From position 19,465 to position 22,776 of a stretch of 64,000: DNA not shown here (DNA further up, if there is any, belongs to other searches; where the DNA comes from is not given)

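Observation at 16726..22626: ABC ATPase fused to a predicted extracytoplasmic S15/CocE-NonD hydrolase, beside a kinase/regulator pair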

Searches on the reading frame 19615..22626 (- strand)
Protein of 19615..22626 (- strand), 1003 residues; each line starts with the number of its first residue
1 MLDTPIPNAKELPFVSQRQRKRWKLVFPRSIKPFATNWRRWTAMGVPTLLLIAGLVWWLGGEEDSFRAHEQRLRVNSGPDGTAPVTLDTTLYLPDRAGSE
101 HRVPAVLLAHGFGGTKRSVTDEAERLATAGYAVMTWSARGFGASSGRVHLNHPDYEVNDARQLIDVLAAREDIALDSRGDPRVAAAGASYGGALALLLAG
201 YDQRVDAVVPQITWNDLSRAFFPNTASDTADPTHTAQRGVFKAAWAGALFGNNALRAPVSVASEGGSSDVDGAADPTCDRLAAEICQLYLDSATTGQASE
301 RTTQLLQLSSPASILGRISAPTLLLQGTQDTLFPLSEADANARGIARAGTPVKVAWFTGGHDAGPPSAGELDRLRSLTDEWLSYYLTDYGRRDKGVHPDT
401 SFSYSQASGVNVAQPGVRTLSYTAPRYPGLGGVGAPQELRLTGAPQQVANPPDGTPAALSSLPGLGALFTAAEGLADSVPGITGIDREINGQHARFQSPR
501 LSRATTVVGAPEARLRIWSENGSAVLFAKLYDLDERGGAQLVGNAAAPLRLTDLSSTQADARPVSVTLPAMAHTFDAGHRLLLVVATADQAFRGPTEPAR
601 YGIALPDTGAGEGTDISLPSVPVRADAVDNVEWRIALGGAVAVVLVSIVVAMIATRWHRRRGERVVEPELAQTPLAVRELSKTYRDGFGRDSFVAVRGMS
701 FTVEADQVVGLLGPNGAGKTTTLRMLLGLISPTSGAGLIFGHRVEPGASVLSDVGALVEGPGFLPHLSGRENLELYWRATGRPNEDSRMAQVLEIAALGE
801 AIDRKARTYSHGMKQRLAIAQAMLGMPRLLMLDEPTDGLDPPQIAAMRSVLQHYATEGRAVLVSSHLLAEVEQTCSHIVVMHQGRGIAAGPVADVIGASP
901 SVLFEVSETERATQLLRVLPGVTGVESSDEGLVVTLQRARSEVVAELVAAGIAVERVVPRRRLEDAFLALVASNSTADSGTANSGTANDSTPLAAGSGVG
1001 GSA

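Call 7: search_protein_families(library=pfam, proteins=[window:19615-22626:-], max_evalue=0.01)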
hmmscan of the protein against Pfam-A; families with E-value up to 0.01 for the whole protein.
window:19615-22626:- (1003 aa): 11 families
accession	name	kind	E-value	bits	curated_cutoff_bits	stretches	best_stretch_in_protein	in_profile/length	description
PF00005.33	ABC_tran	-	7.1e-29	101.6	25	1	697-836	2-136/137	ABC transporter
PF02129.25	Peptidase_S15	-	1.6e-16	61.2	23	1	81-333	2-236/262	X-Pro dipeptidyl-peptidase (S15 family)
PF00561.26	Abhydrolase_1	-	3.4e-15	56.8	25.8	1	104-343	1-223/245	alpha/beta hydrolase fold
PF12146.15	Hydrolase_4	-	1.1e-14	54.8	27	1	105-208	6-104/239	Serine aminopeptidase, S33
PF08530.16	PepX_C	-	4.2e-14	53.4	22.5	1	462-591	55-182/217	X-Pro dipeptidyl-peptidase C-terminal non-catalytic domain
PF13304.12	AAA_21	-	2.9e-09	37.8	27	1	803-869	232-301/304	AAA domain, putative AbiEii toxin, Type IV TA system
PF01738.24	DLH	-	1.1e-08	35.4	21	1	88-210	2-126/217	Dienelactone hydrolase family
PF00326.27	Peptidase_S9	-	1.1e-06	28.7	22.6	0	122-211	6-95/213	Prolyl oligopeptidase family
PF05448.18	AXE1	-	1.6e-05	24.3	21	1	99-212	79-207/321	Acetyl xylan esterase (AXE1)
PF12740.14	PETase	-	1.8e-05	24.7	28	1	90-216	43-160/263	PET hydrolase-like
PF20434.5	BD-FAE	-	0.00023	21.2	26.8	0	91-205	3-115/215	BD-FAE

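Call 8: search_protein_families(library=ncbifam, proteins=[window:19615-22626:-], max_evalue=0.01)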
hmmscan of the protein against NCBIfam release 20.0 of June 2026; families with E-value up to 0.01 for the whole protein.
window:19615-22626:- (1003 aa): 194 families (the best 25 are shown)
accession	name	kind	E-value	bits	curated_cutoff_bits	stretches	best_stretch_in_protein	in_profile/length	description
TIGR01188.1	drrA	subfamily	3e-51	174.5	312.45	1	691-895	4-211/302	daunorubicin resistance ABC transporter, ATP-binding protein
TIGR03740.1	galliderm_ABC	subfamily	2.4e-50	171.3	309.75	1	677-885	3-201/223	lantibiotic protection ABC transporter ATP-binding subunit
NF010060.0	PRK13537.1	equivalog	5.5e-42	143.8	521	1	672-971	13-308/314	nodulation factor ABC transporter ATP-binding protein NodI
TIGR03522.1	GldA_ABC_ATP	equivalog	1.3e-37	129.9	402.6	1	676-930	4-256/301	gliding motility-associated ABC transporter ATP-binding subunit GldA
NF033858.1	ABC2_perm_RbbA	equivalog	8.7e-37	126.5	1050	1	688-895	276-484/909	ribosome-associated ATPase/putative transporter RbbA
NF010059.0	PRK13536.1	equivalog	2.1e-36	125.4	549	1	673-971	42-336/342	nodulation factor ABC transporter ATP-binding protein NodI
TIGR01288.1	nodI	equivalog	1.5e-34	119.4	424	1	693-971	17-297/303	nodulation factor ABC transporter ATP-binding protein NodI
TIGR03864.1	PQQ_ABC_ATP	hypoth_equivalog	1.8e-32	112.7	302.25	1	693-900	14-224/236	ABC transporter, ATP-binding subunit, PQQ-dependent alcohol dehydrogenase system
TIGR04406.1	LPS_export_lptB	equivalog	2.3e-30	105.7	240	1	677-897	4-224/239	LPS export ABC transporter ATP-binding protein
TIGR03410.1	urea_trans_UrtE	equivalog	3.4e-30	105.2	285.8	1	695-894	15-218/230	urea ABC transporter ATP-binding subunit UrtE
TIGR02142.1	modC_ABC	equivalog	3.5e-30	105.4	285.05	1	699-900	16-224/353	molybdenum ABC transporter ATP-binding protein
NF047568.1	PSM_export_PmtC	equivalog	1.1e-28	100.5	375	1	696-952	16-265/290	phenol-soluble modulin export ABC transporter ATP-binding protein PmtC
TIGR01257.1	rim_protein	equivalog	2.4e-28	97.6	4012.85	1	675-885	1938-2147/2272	rim ABC transporter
TIGR02857.1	CydD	equivalog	9.1e-28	97.5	435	1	670-880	317-528/529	thiol reductant ABC exporter subunit CydD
TIGR03411.1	urea_trans_UrtD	equivalog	1.6e-27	96.7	304.1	1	691-895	13-229/242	urea ABC transporter ATP-binding protein UrtD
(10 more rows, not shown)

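Call 9: find_homologous_proteins(query=window:19615-22626:-, max_evalue=1e-10)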
Query window:19615-22626:- (1003 aa): 3420 proteins with E <= 1e-10 among 8000 candidates; the best 120 are listed.
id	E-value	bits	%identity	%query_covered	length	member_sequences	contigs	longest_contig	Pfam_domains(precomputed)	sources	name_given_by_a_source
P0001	0.0e+0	2215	100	100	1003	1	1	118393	PF02129.25,PF00326.28,PF05448.19,PF08530.17,PF01738.25,PF00005.34,PF00561.27,PF12146.16,PF13304.13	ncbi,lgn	-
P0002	0.0e+0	1543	75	96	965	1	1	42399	PF02129.25,PF08530.17,PF01738.25,PF00005.34,PF00561.27,PF12146.16,PF13304.13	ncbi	-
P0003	0.0e+0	1502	74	95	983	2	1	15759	PF02129.25,PF00326.28,PF08530.17,PF01738.25,PF00005.34,PF00561.27,PF12146.16,PF13304.13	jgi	-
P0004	0.0e+0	1199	63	93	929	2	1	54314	PF02129.25,PF00326.28,PF05448.19,PF08530.17,PF01738.25,PF00005.34,PF00561.27,PF12146.16,PF13304.13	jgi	-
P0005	0.0e+0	1192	62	93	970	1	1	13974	PF02129.25,PF00326.28,PF08530.17,PF01738.25,PF00005.34,PF00561.27,PF12146.16,PF13304.13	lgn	-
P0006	0.0e+0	1074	59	91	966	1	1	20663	PF02129.25,PF00326.28,PF12740.15,PF01738.25,PF00005.34,PF00561.27,PF12146.16,PF13304.13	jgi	jgi:ABC-2 type transport system ATP-binding protein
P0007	6.0e-297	1006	55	92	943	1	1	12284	PF02129.25,PF00326.28,PF05448.19,PF08530.17,PF01738.25,PF00005.34,PF00561.27,PF12146.16,PF13304.13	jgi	jgi:ABC-2 type transport system ATP-binding protein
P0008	4.4e-295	1000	54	92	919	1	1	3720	PF02129.25,PF00326.28,PF12740.15,PF08530.17,PF01738.25,PF00005.34,PF00561.27,PF12146.16,PF13304.13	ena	-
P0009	5.7e-295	1000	54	93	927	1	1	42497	PF02129.25,PF00326.28,PF12740.15,PF08530.17,PF01738.25,PF00005.34,PF00561.27,PF12146.16,PF13304.13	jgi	jgi:ABC-2 type transport system ATP-binding protein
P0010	1.7e-294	998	54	94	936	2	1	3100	PF02129.25,PF00326.28,PF12740.15,PF08530.17,PF01738.25,PF00005.34,PF00561.27,PF12146.16,PF13304.13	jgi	jgi:ABC-2 type transport system ATP-binding protein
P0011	2.6e-294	997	55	94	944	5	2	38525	PF02129.25,PF00326.28,PF08530.17,PF01738.25,PF00005.34,PF00561.27,PF12146.16,PF13304.13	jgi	jgi:ABC-2 type transport system ATP-binding protein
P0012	3.8e-293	993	55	91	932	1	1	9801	PF02129.25,PF00326.28,PF12740.15,PF08530.17,PF01738.25,PF00005.34,PF00561.27,PF12146.16,PF13304.13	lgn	-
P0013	1.7e-292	991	54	91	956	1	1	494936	PF02129.25,PF00326.28,PF12740.15,PF08530.17,PF01738.25,PF00005.34,PF00561.27,PF12146.16,PF13304.13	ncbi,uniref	ncbi:alpha/beta fold hydrolase [Micromonospora sp. NPDC048930]|uniref:alpha/beta fold hydrolase n=1 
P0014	2.6e-292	991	54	91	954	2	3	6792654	PF02129.25,PF00326.28,PF12740.15,PF08530.17,PF01738.25,PF00005.34,PF00561.27,PF12146.16,PF13304.13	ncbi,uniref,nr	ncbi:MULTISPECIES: alpha/beta fold hydrolase [Micromonospora]|uniref:alpha/beta fold hydrolase n=1 T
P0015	4.7e-292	990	54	93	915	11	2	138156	PF02129.25,PF00326.28,PF08530.17,PF01738.25,PF00005.34,PF00561.27,PF12146.16,PF13304.13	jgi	-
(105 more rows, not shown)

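Call 16: find_related_loci(query=A1, collection=genome_contigs, flank=6000)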
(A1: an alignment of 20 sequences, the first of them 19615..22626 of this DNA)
Query A1 (1003 aa) in genome_contigs; peptide patterns used: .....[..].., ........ (x = any residue, [..] = any of these).
600 stretches matched a pattern (row limit reached: there are more); 596 encode a relative of the query (tblastn E <= 1e-3); the best 80 are kept; 80 distinct loci.
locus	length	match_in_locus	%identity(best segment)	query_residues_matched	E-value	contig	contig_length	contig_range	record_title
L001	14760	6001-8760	53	29-971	0e+0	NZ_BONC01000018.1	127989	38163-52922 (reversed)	Asanoa iriomotensis strain NBRC 100142 sequence018, whole genome shotgun sequence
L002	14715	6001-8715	54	66-975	0e+0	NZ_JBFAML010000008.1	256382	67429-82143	Micromonospora sp. NPDC049891 NPDC049891_34_F6.ctg-0008, whole genome shotgun sequence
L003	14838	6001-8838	52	17-977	0e+0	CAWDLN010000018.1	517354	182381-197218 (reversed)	MAG: uncultured Actinomycetota bacterium isolate MFD04944.bin.1.226 genome assembly, contig: contig_63093, whole genome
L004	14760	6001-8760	52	39-975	0e+0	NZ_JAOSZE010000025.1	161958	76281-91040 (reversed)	Actinoplanes sp. KI2 25, whole genome shotgun sequence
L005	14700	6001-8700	53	63-975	0e+0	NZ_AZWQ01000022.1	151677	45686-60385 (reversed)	Salinispora fenicalii strain CNT-569 B116DRAFT_scaffold_13.14_C, whole genome shotgun sequence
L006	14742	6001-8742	53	57-975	0e+0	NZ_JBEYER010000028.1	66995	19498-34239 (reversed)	Micromonospora sp. NPDC007271 NPDC007271_112_H7.ctg-0028, whole genome shotgun sequence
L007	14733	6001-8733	52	65-977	0e+0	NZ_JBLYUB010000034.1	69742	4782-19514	Planosporangium sp. 12N6 NODE_34_length_69742_cov_32.286863, whole genome shotgun sequence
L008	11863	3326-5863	53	83-975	0e+0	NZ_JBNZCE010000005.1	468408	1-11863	Actinoplanes sp. G11-F43 G11-F43scaffold5, whole genome shotgun sequence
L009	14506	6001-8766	50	57-975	0e+0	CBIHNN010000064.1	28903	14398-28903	MAG TPA_asm: uncultured Micromonosporaceae bacterium isolate SRR18156202_binner123_Refined_13 genome assembly, contig: E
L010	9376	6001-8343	53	81-897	0e+0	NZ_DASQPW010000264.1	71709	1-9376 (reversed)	MAG: Stackebrandtia sp. isolate SMAG_U10840 k141_189702, whole genome shotgun sequence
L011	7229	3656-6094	51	54-898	0e+0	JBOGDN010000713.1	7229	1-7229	MAG: Stackebrandtia sp. isolate M3-S_metawrap_bin.185 k127_661260, whole genome shotgun sequence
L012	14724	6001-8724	54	63-975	0e+0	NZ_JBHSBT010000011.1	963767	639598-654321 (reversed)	Micromonospora mangrovi strain 2803GPT1-18 GCM70011523_20, whole genome shotgun sequence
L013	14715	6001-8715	53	66-975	0e+0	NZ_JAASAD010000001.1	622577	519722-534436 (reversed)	Micromonospora sp. HNM0581 HNM0581, whole genome shotgun sequence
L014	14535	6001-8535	53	85-975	0e+0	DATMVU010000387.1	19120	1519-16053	MAG TPA_asm: Actinoplanes sp. isolate SMAG_U13076 k141_639879, whole genome shotgun sequence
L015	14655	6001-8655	44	65-971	0e+0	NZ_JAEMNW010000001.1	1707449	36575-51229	Antrihabitans sp. YC2-6 contig1, whole genome shotgun sequence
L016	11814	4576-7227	43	67-973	0e+0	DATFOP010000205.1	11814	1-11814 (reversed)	MAG TPA_asm: Propionibacteriaceae bacterium isolate SMAG_U9280 k141_1907784, whole genome shotgun sequence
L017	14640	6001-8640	43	75-984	0e+0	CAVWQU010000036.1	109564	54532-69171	MAG: uncultured Actinomycetota bacterium isolate MFD09368.bin.3.343 genome assembly, contig: contig_5789, whole genome s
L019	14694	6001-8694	44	64-974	0e+0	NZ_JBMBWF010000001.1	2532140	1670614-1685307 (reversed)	Knoellia sp. CPCC 206450 Scaffold1_1, whole genome shotgun sequence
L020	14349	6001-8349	45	63-896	4e-174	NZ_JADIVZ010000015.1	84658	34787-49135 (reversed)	Nocardioides acrostichi strain CBS4Y-1 Scaffold15, whole genome shotgun sequence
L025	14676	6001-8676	43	71-985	0e+0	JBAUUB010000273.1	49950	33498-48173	MAG: Dermatophilaceae bacterium isolate MFD06908_ilm_asm_bin4 k127_149877, whole genome shotgun sequence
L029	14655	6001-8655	43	70-973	0e+0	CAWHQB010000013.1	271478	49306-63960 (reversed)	MAG: uncultured Actinomycetota bacterium isolate MFD08497.bin.2.53 genome assembly, contig: contig_2199, whole genome sh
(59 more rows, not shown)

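Call 18: find_encoding_contigs(protein=P0002, flank=8000, max_places=3)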
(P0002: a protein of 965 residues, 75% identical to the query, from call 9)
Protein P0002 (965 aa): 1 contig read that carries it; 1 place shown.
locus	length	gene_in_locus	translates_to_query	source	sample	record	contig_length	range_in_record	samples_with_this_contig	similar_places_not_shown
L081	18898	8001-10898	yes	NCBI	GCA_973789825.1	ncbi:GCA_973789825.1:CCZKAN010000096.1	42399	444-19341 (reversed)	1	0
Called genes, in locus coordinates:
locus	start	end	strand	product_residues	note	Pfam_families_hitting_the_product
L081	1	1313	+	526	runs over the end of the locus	PF01882:DUF58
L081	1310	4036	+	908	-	PF11992:TgpA_N, PF01841:Transglut_core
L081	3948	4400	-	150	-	PF11239:DUF3040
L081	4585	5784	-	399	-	PF00817:IMS, PF21999:IMS_HHH_1 (weak), PF11799:IMS_C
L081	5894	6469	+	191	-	-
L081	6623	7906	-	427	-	PF01663:Phosphodiest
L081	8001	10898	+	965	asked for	PF02129:Peptidase_S15, PF00561:Abhydrolase_1, PF01738:DLH (faint), PF12146:Hydrolase_4, PF08530:PepX_C, PF00005:ABC_tran, PF13304:AAA_21 (weak)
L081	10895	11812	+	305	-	PF12730:ABC2_membrane_4, PF12679:ABC2_membrane_2, PF10920:DUF2705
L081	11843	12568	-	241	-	PF00230:MIP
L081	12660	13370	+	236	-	-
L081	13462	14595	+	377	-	PF14378:PAP2_3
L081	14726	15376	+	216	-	PF00753:Lactamase_B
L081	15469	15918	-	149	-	PF05685:Uma2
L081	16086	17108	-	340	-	PF03741:TerC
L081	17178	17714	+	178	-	-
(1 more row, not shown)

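Call 26: predict_structure(alignment_id=A1)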
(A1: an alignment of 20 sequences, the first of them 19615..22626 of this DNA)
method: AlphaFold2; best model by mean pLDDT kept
length: 1003 residues; sequences in the alignment: 20
mean_pLDDT: 66.2   pTM: 0.40
mean pLDDT of the five models: 66.2, 63.7, 60.7, 57.0, 53.3
residues with pLDDT >= 90: 120; 70-90: 388; 50-70: 226; < 50: 269
segments of 3 or more residues with pLDDT < 50: 1-39, 60-62, 212-275, 321-334, 358-366, 389-423, 453-491, 589-595, 610-612, 625-631, 655-664, 974-1003
pLDDT, mean of each block of 10 residues (from residue 1): 32 31 31 43 62 63 73 82 86 89 88 74 87 87 75 76 90 83 75 70 67 36 34 41 33 30 32 47 61 53 58 51 44 47 55 51 46 64 62 40 34 33 50 73 80 43 40 43 33 81 78 86 76 80 64 82 77 81 72 52 75 68 48 58 70 47 60 90 76 84 92 78 89 90 77 77 84 90 87 88 90 89 92 84 80 87 78 82 84 70 86 92 86 83 84 75 59 43 27 28 27
secondary structure, 60 per line:
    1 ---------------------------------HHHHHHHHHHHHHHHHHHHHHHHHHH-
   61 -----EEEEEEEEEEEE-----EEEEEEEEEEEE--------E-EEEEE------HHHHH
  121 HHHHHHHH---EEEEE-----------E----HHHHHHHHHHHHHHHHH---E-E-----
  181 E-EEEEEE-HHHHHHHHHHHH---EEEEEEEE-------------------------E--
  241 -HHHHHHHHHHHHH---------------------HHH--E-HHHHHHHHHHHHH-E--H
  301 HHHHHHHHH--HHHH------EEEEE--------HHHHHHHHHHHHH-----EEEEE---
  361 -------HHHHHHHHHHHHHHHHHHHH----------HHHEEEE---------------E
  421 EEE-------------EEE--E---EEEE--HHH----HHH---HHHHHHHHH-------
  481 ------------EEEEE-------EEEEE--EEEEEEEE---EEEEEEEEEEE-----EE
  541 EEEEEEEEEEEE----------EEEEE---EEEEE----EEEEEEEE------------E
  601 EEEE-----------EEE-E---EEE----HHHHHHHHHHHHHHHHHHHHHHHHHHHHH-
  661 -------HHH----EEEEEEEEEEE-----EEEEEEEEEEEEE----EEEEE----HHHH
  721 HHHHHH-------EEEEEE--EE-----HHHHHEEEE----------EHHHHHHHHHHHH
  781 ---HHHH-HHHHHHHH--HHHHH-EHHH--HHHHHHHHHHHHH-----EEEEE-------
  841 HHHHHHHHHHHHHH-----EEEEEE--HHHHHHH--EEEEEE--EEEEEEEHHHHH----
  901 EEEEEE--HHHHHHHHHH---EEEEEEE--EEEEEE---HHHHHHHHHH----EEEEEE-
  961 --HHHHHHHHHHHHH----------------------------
elements in order (helices of 4 or more, strands of 3 or more residues): H34-59 E66-77 E83-94 E105-109 H116-128 E132-136 H153-169 E183-188 H190-201 E205-212 H242-254 H283-295 H300-309 H312-315 E322-326 H335-347 E353-357 H368-387 E401-404 E420-423 E437-439 E446-449 H465-473 E493-497 E505-509 E512-519 E523-533 E539-552 E563-567 E571-575 E580-587 E600-604 E616-618 E624-626 H631-659 E675-685 E691-703 E708-712 H717-726 E734-739 H749-753 E754-757 H769-780 H784-787 H789-796 H799-803 H811-823 E829-833 H841-854 E860-865 H868-874 E877-882 E885-891 H892-896 E901-906 H909-918 E922-928 E931-936 H940-949 E954-959 H963-975
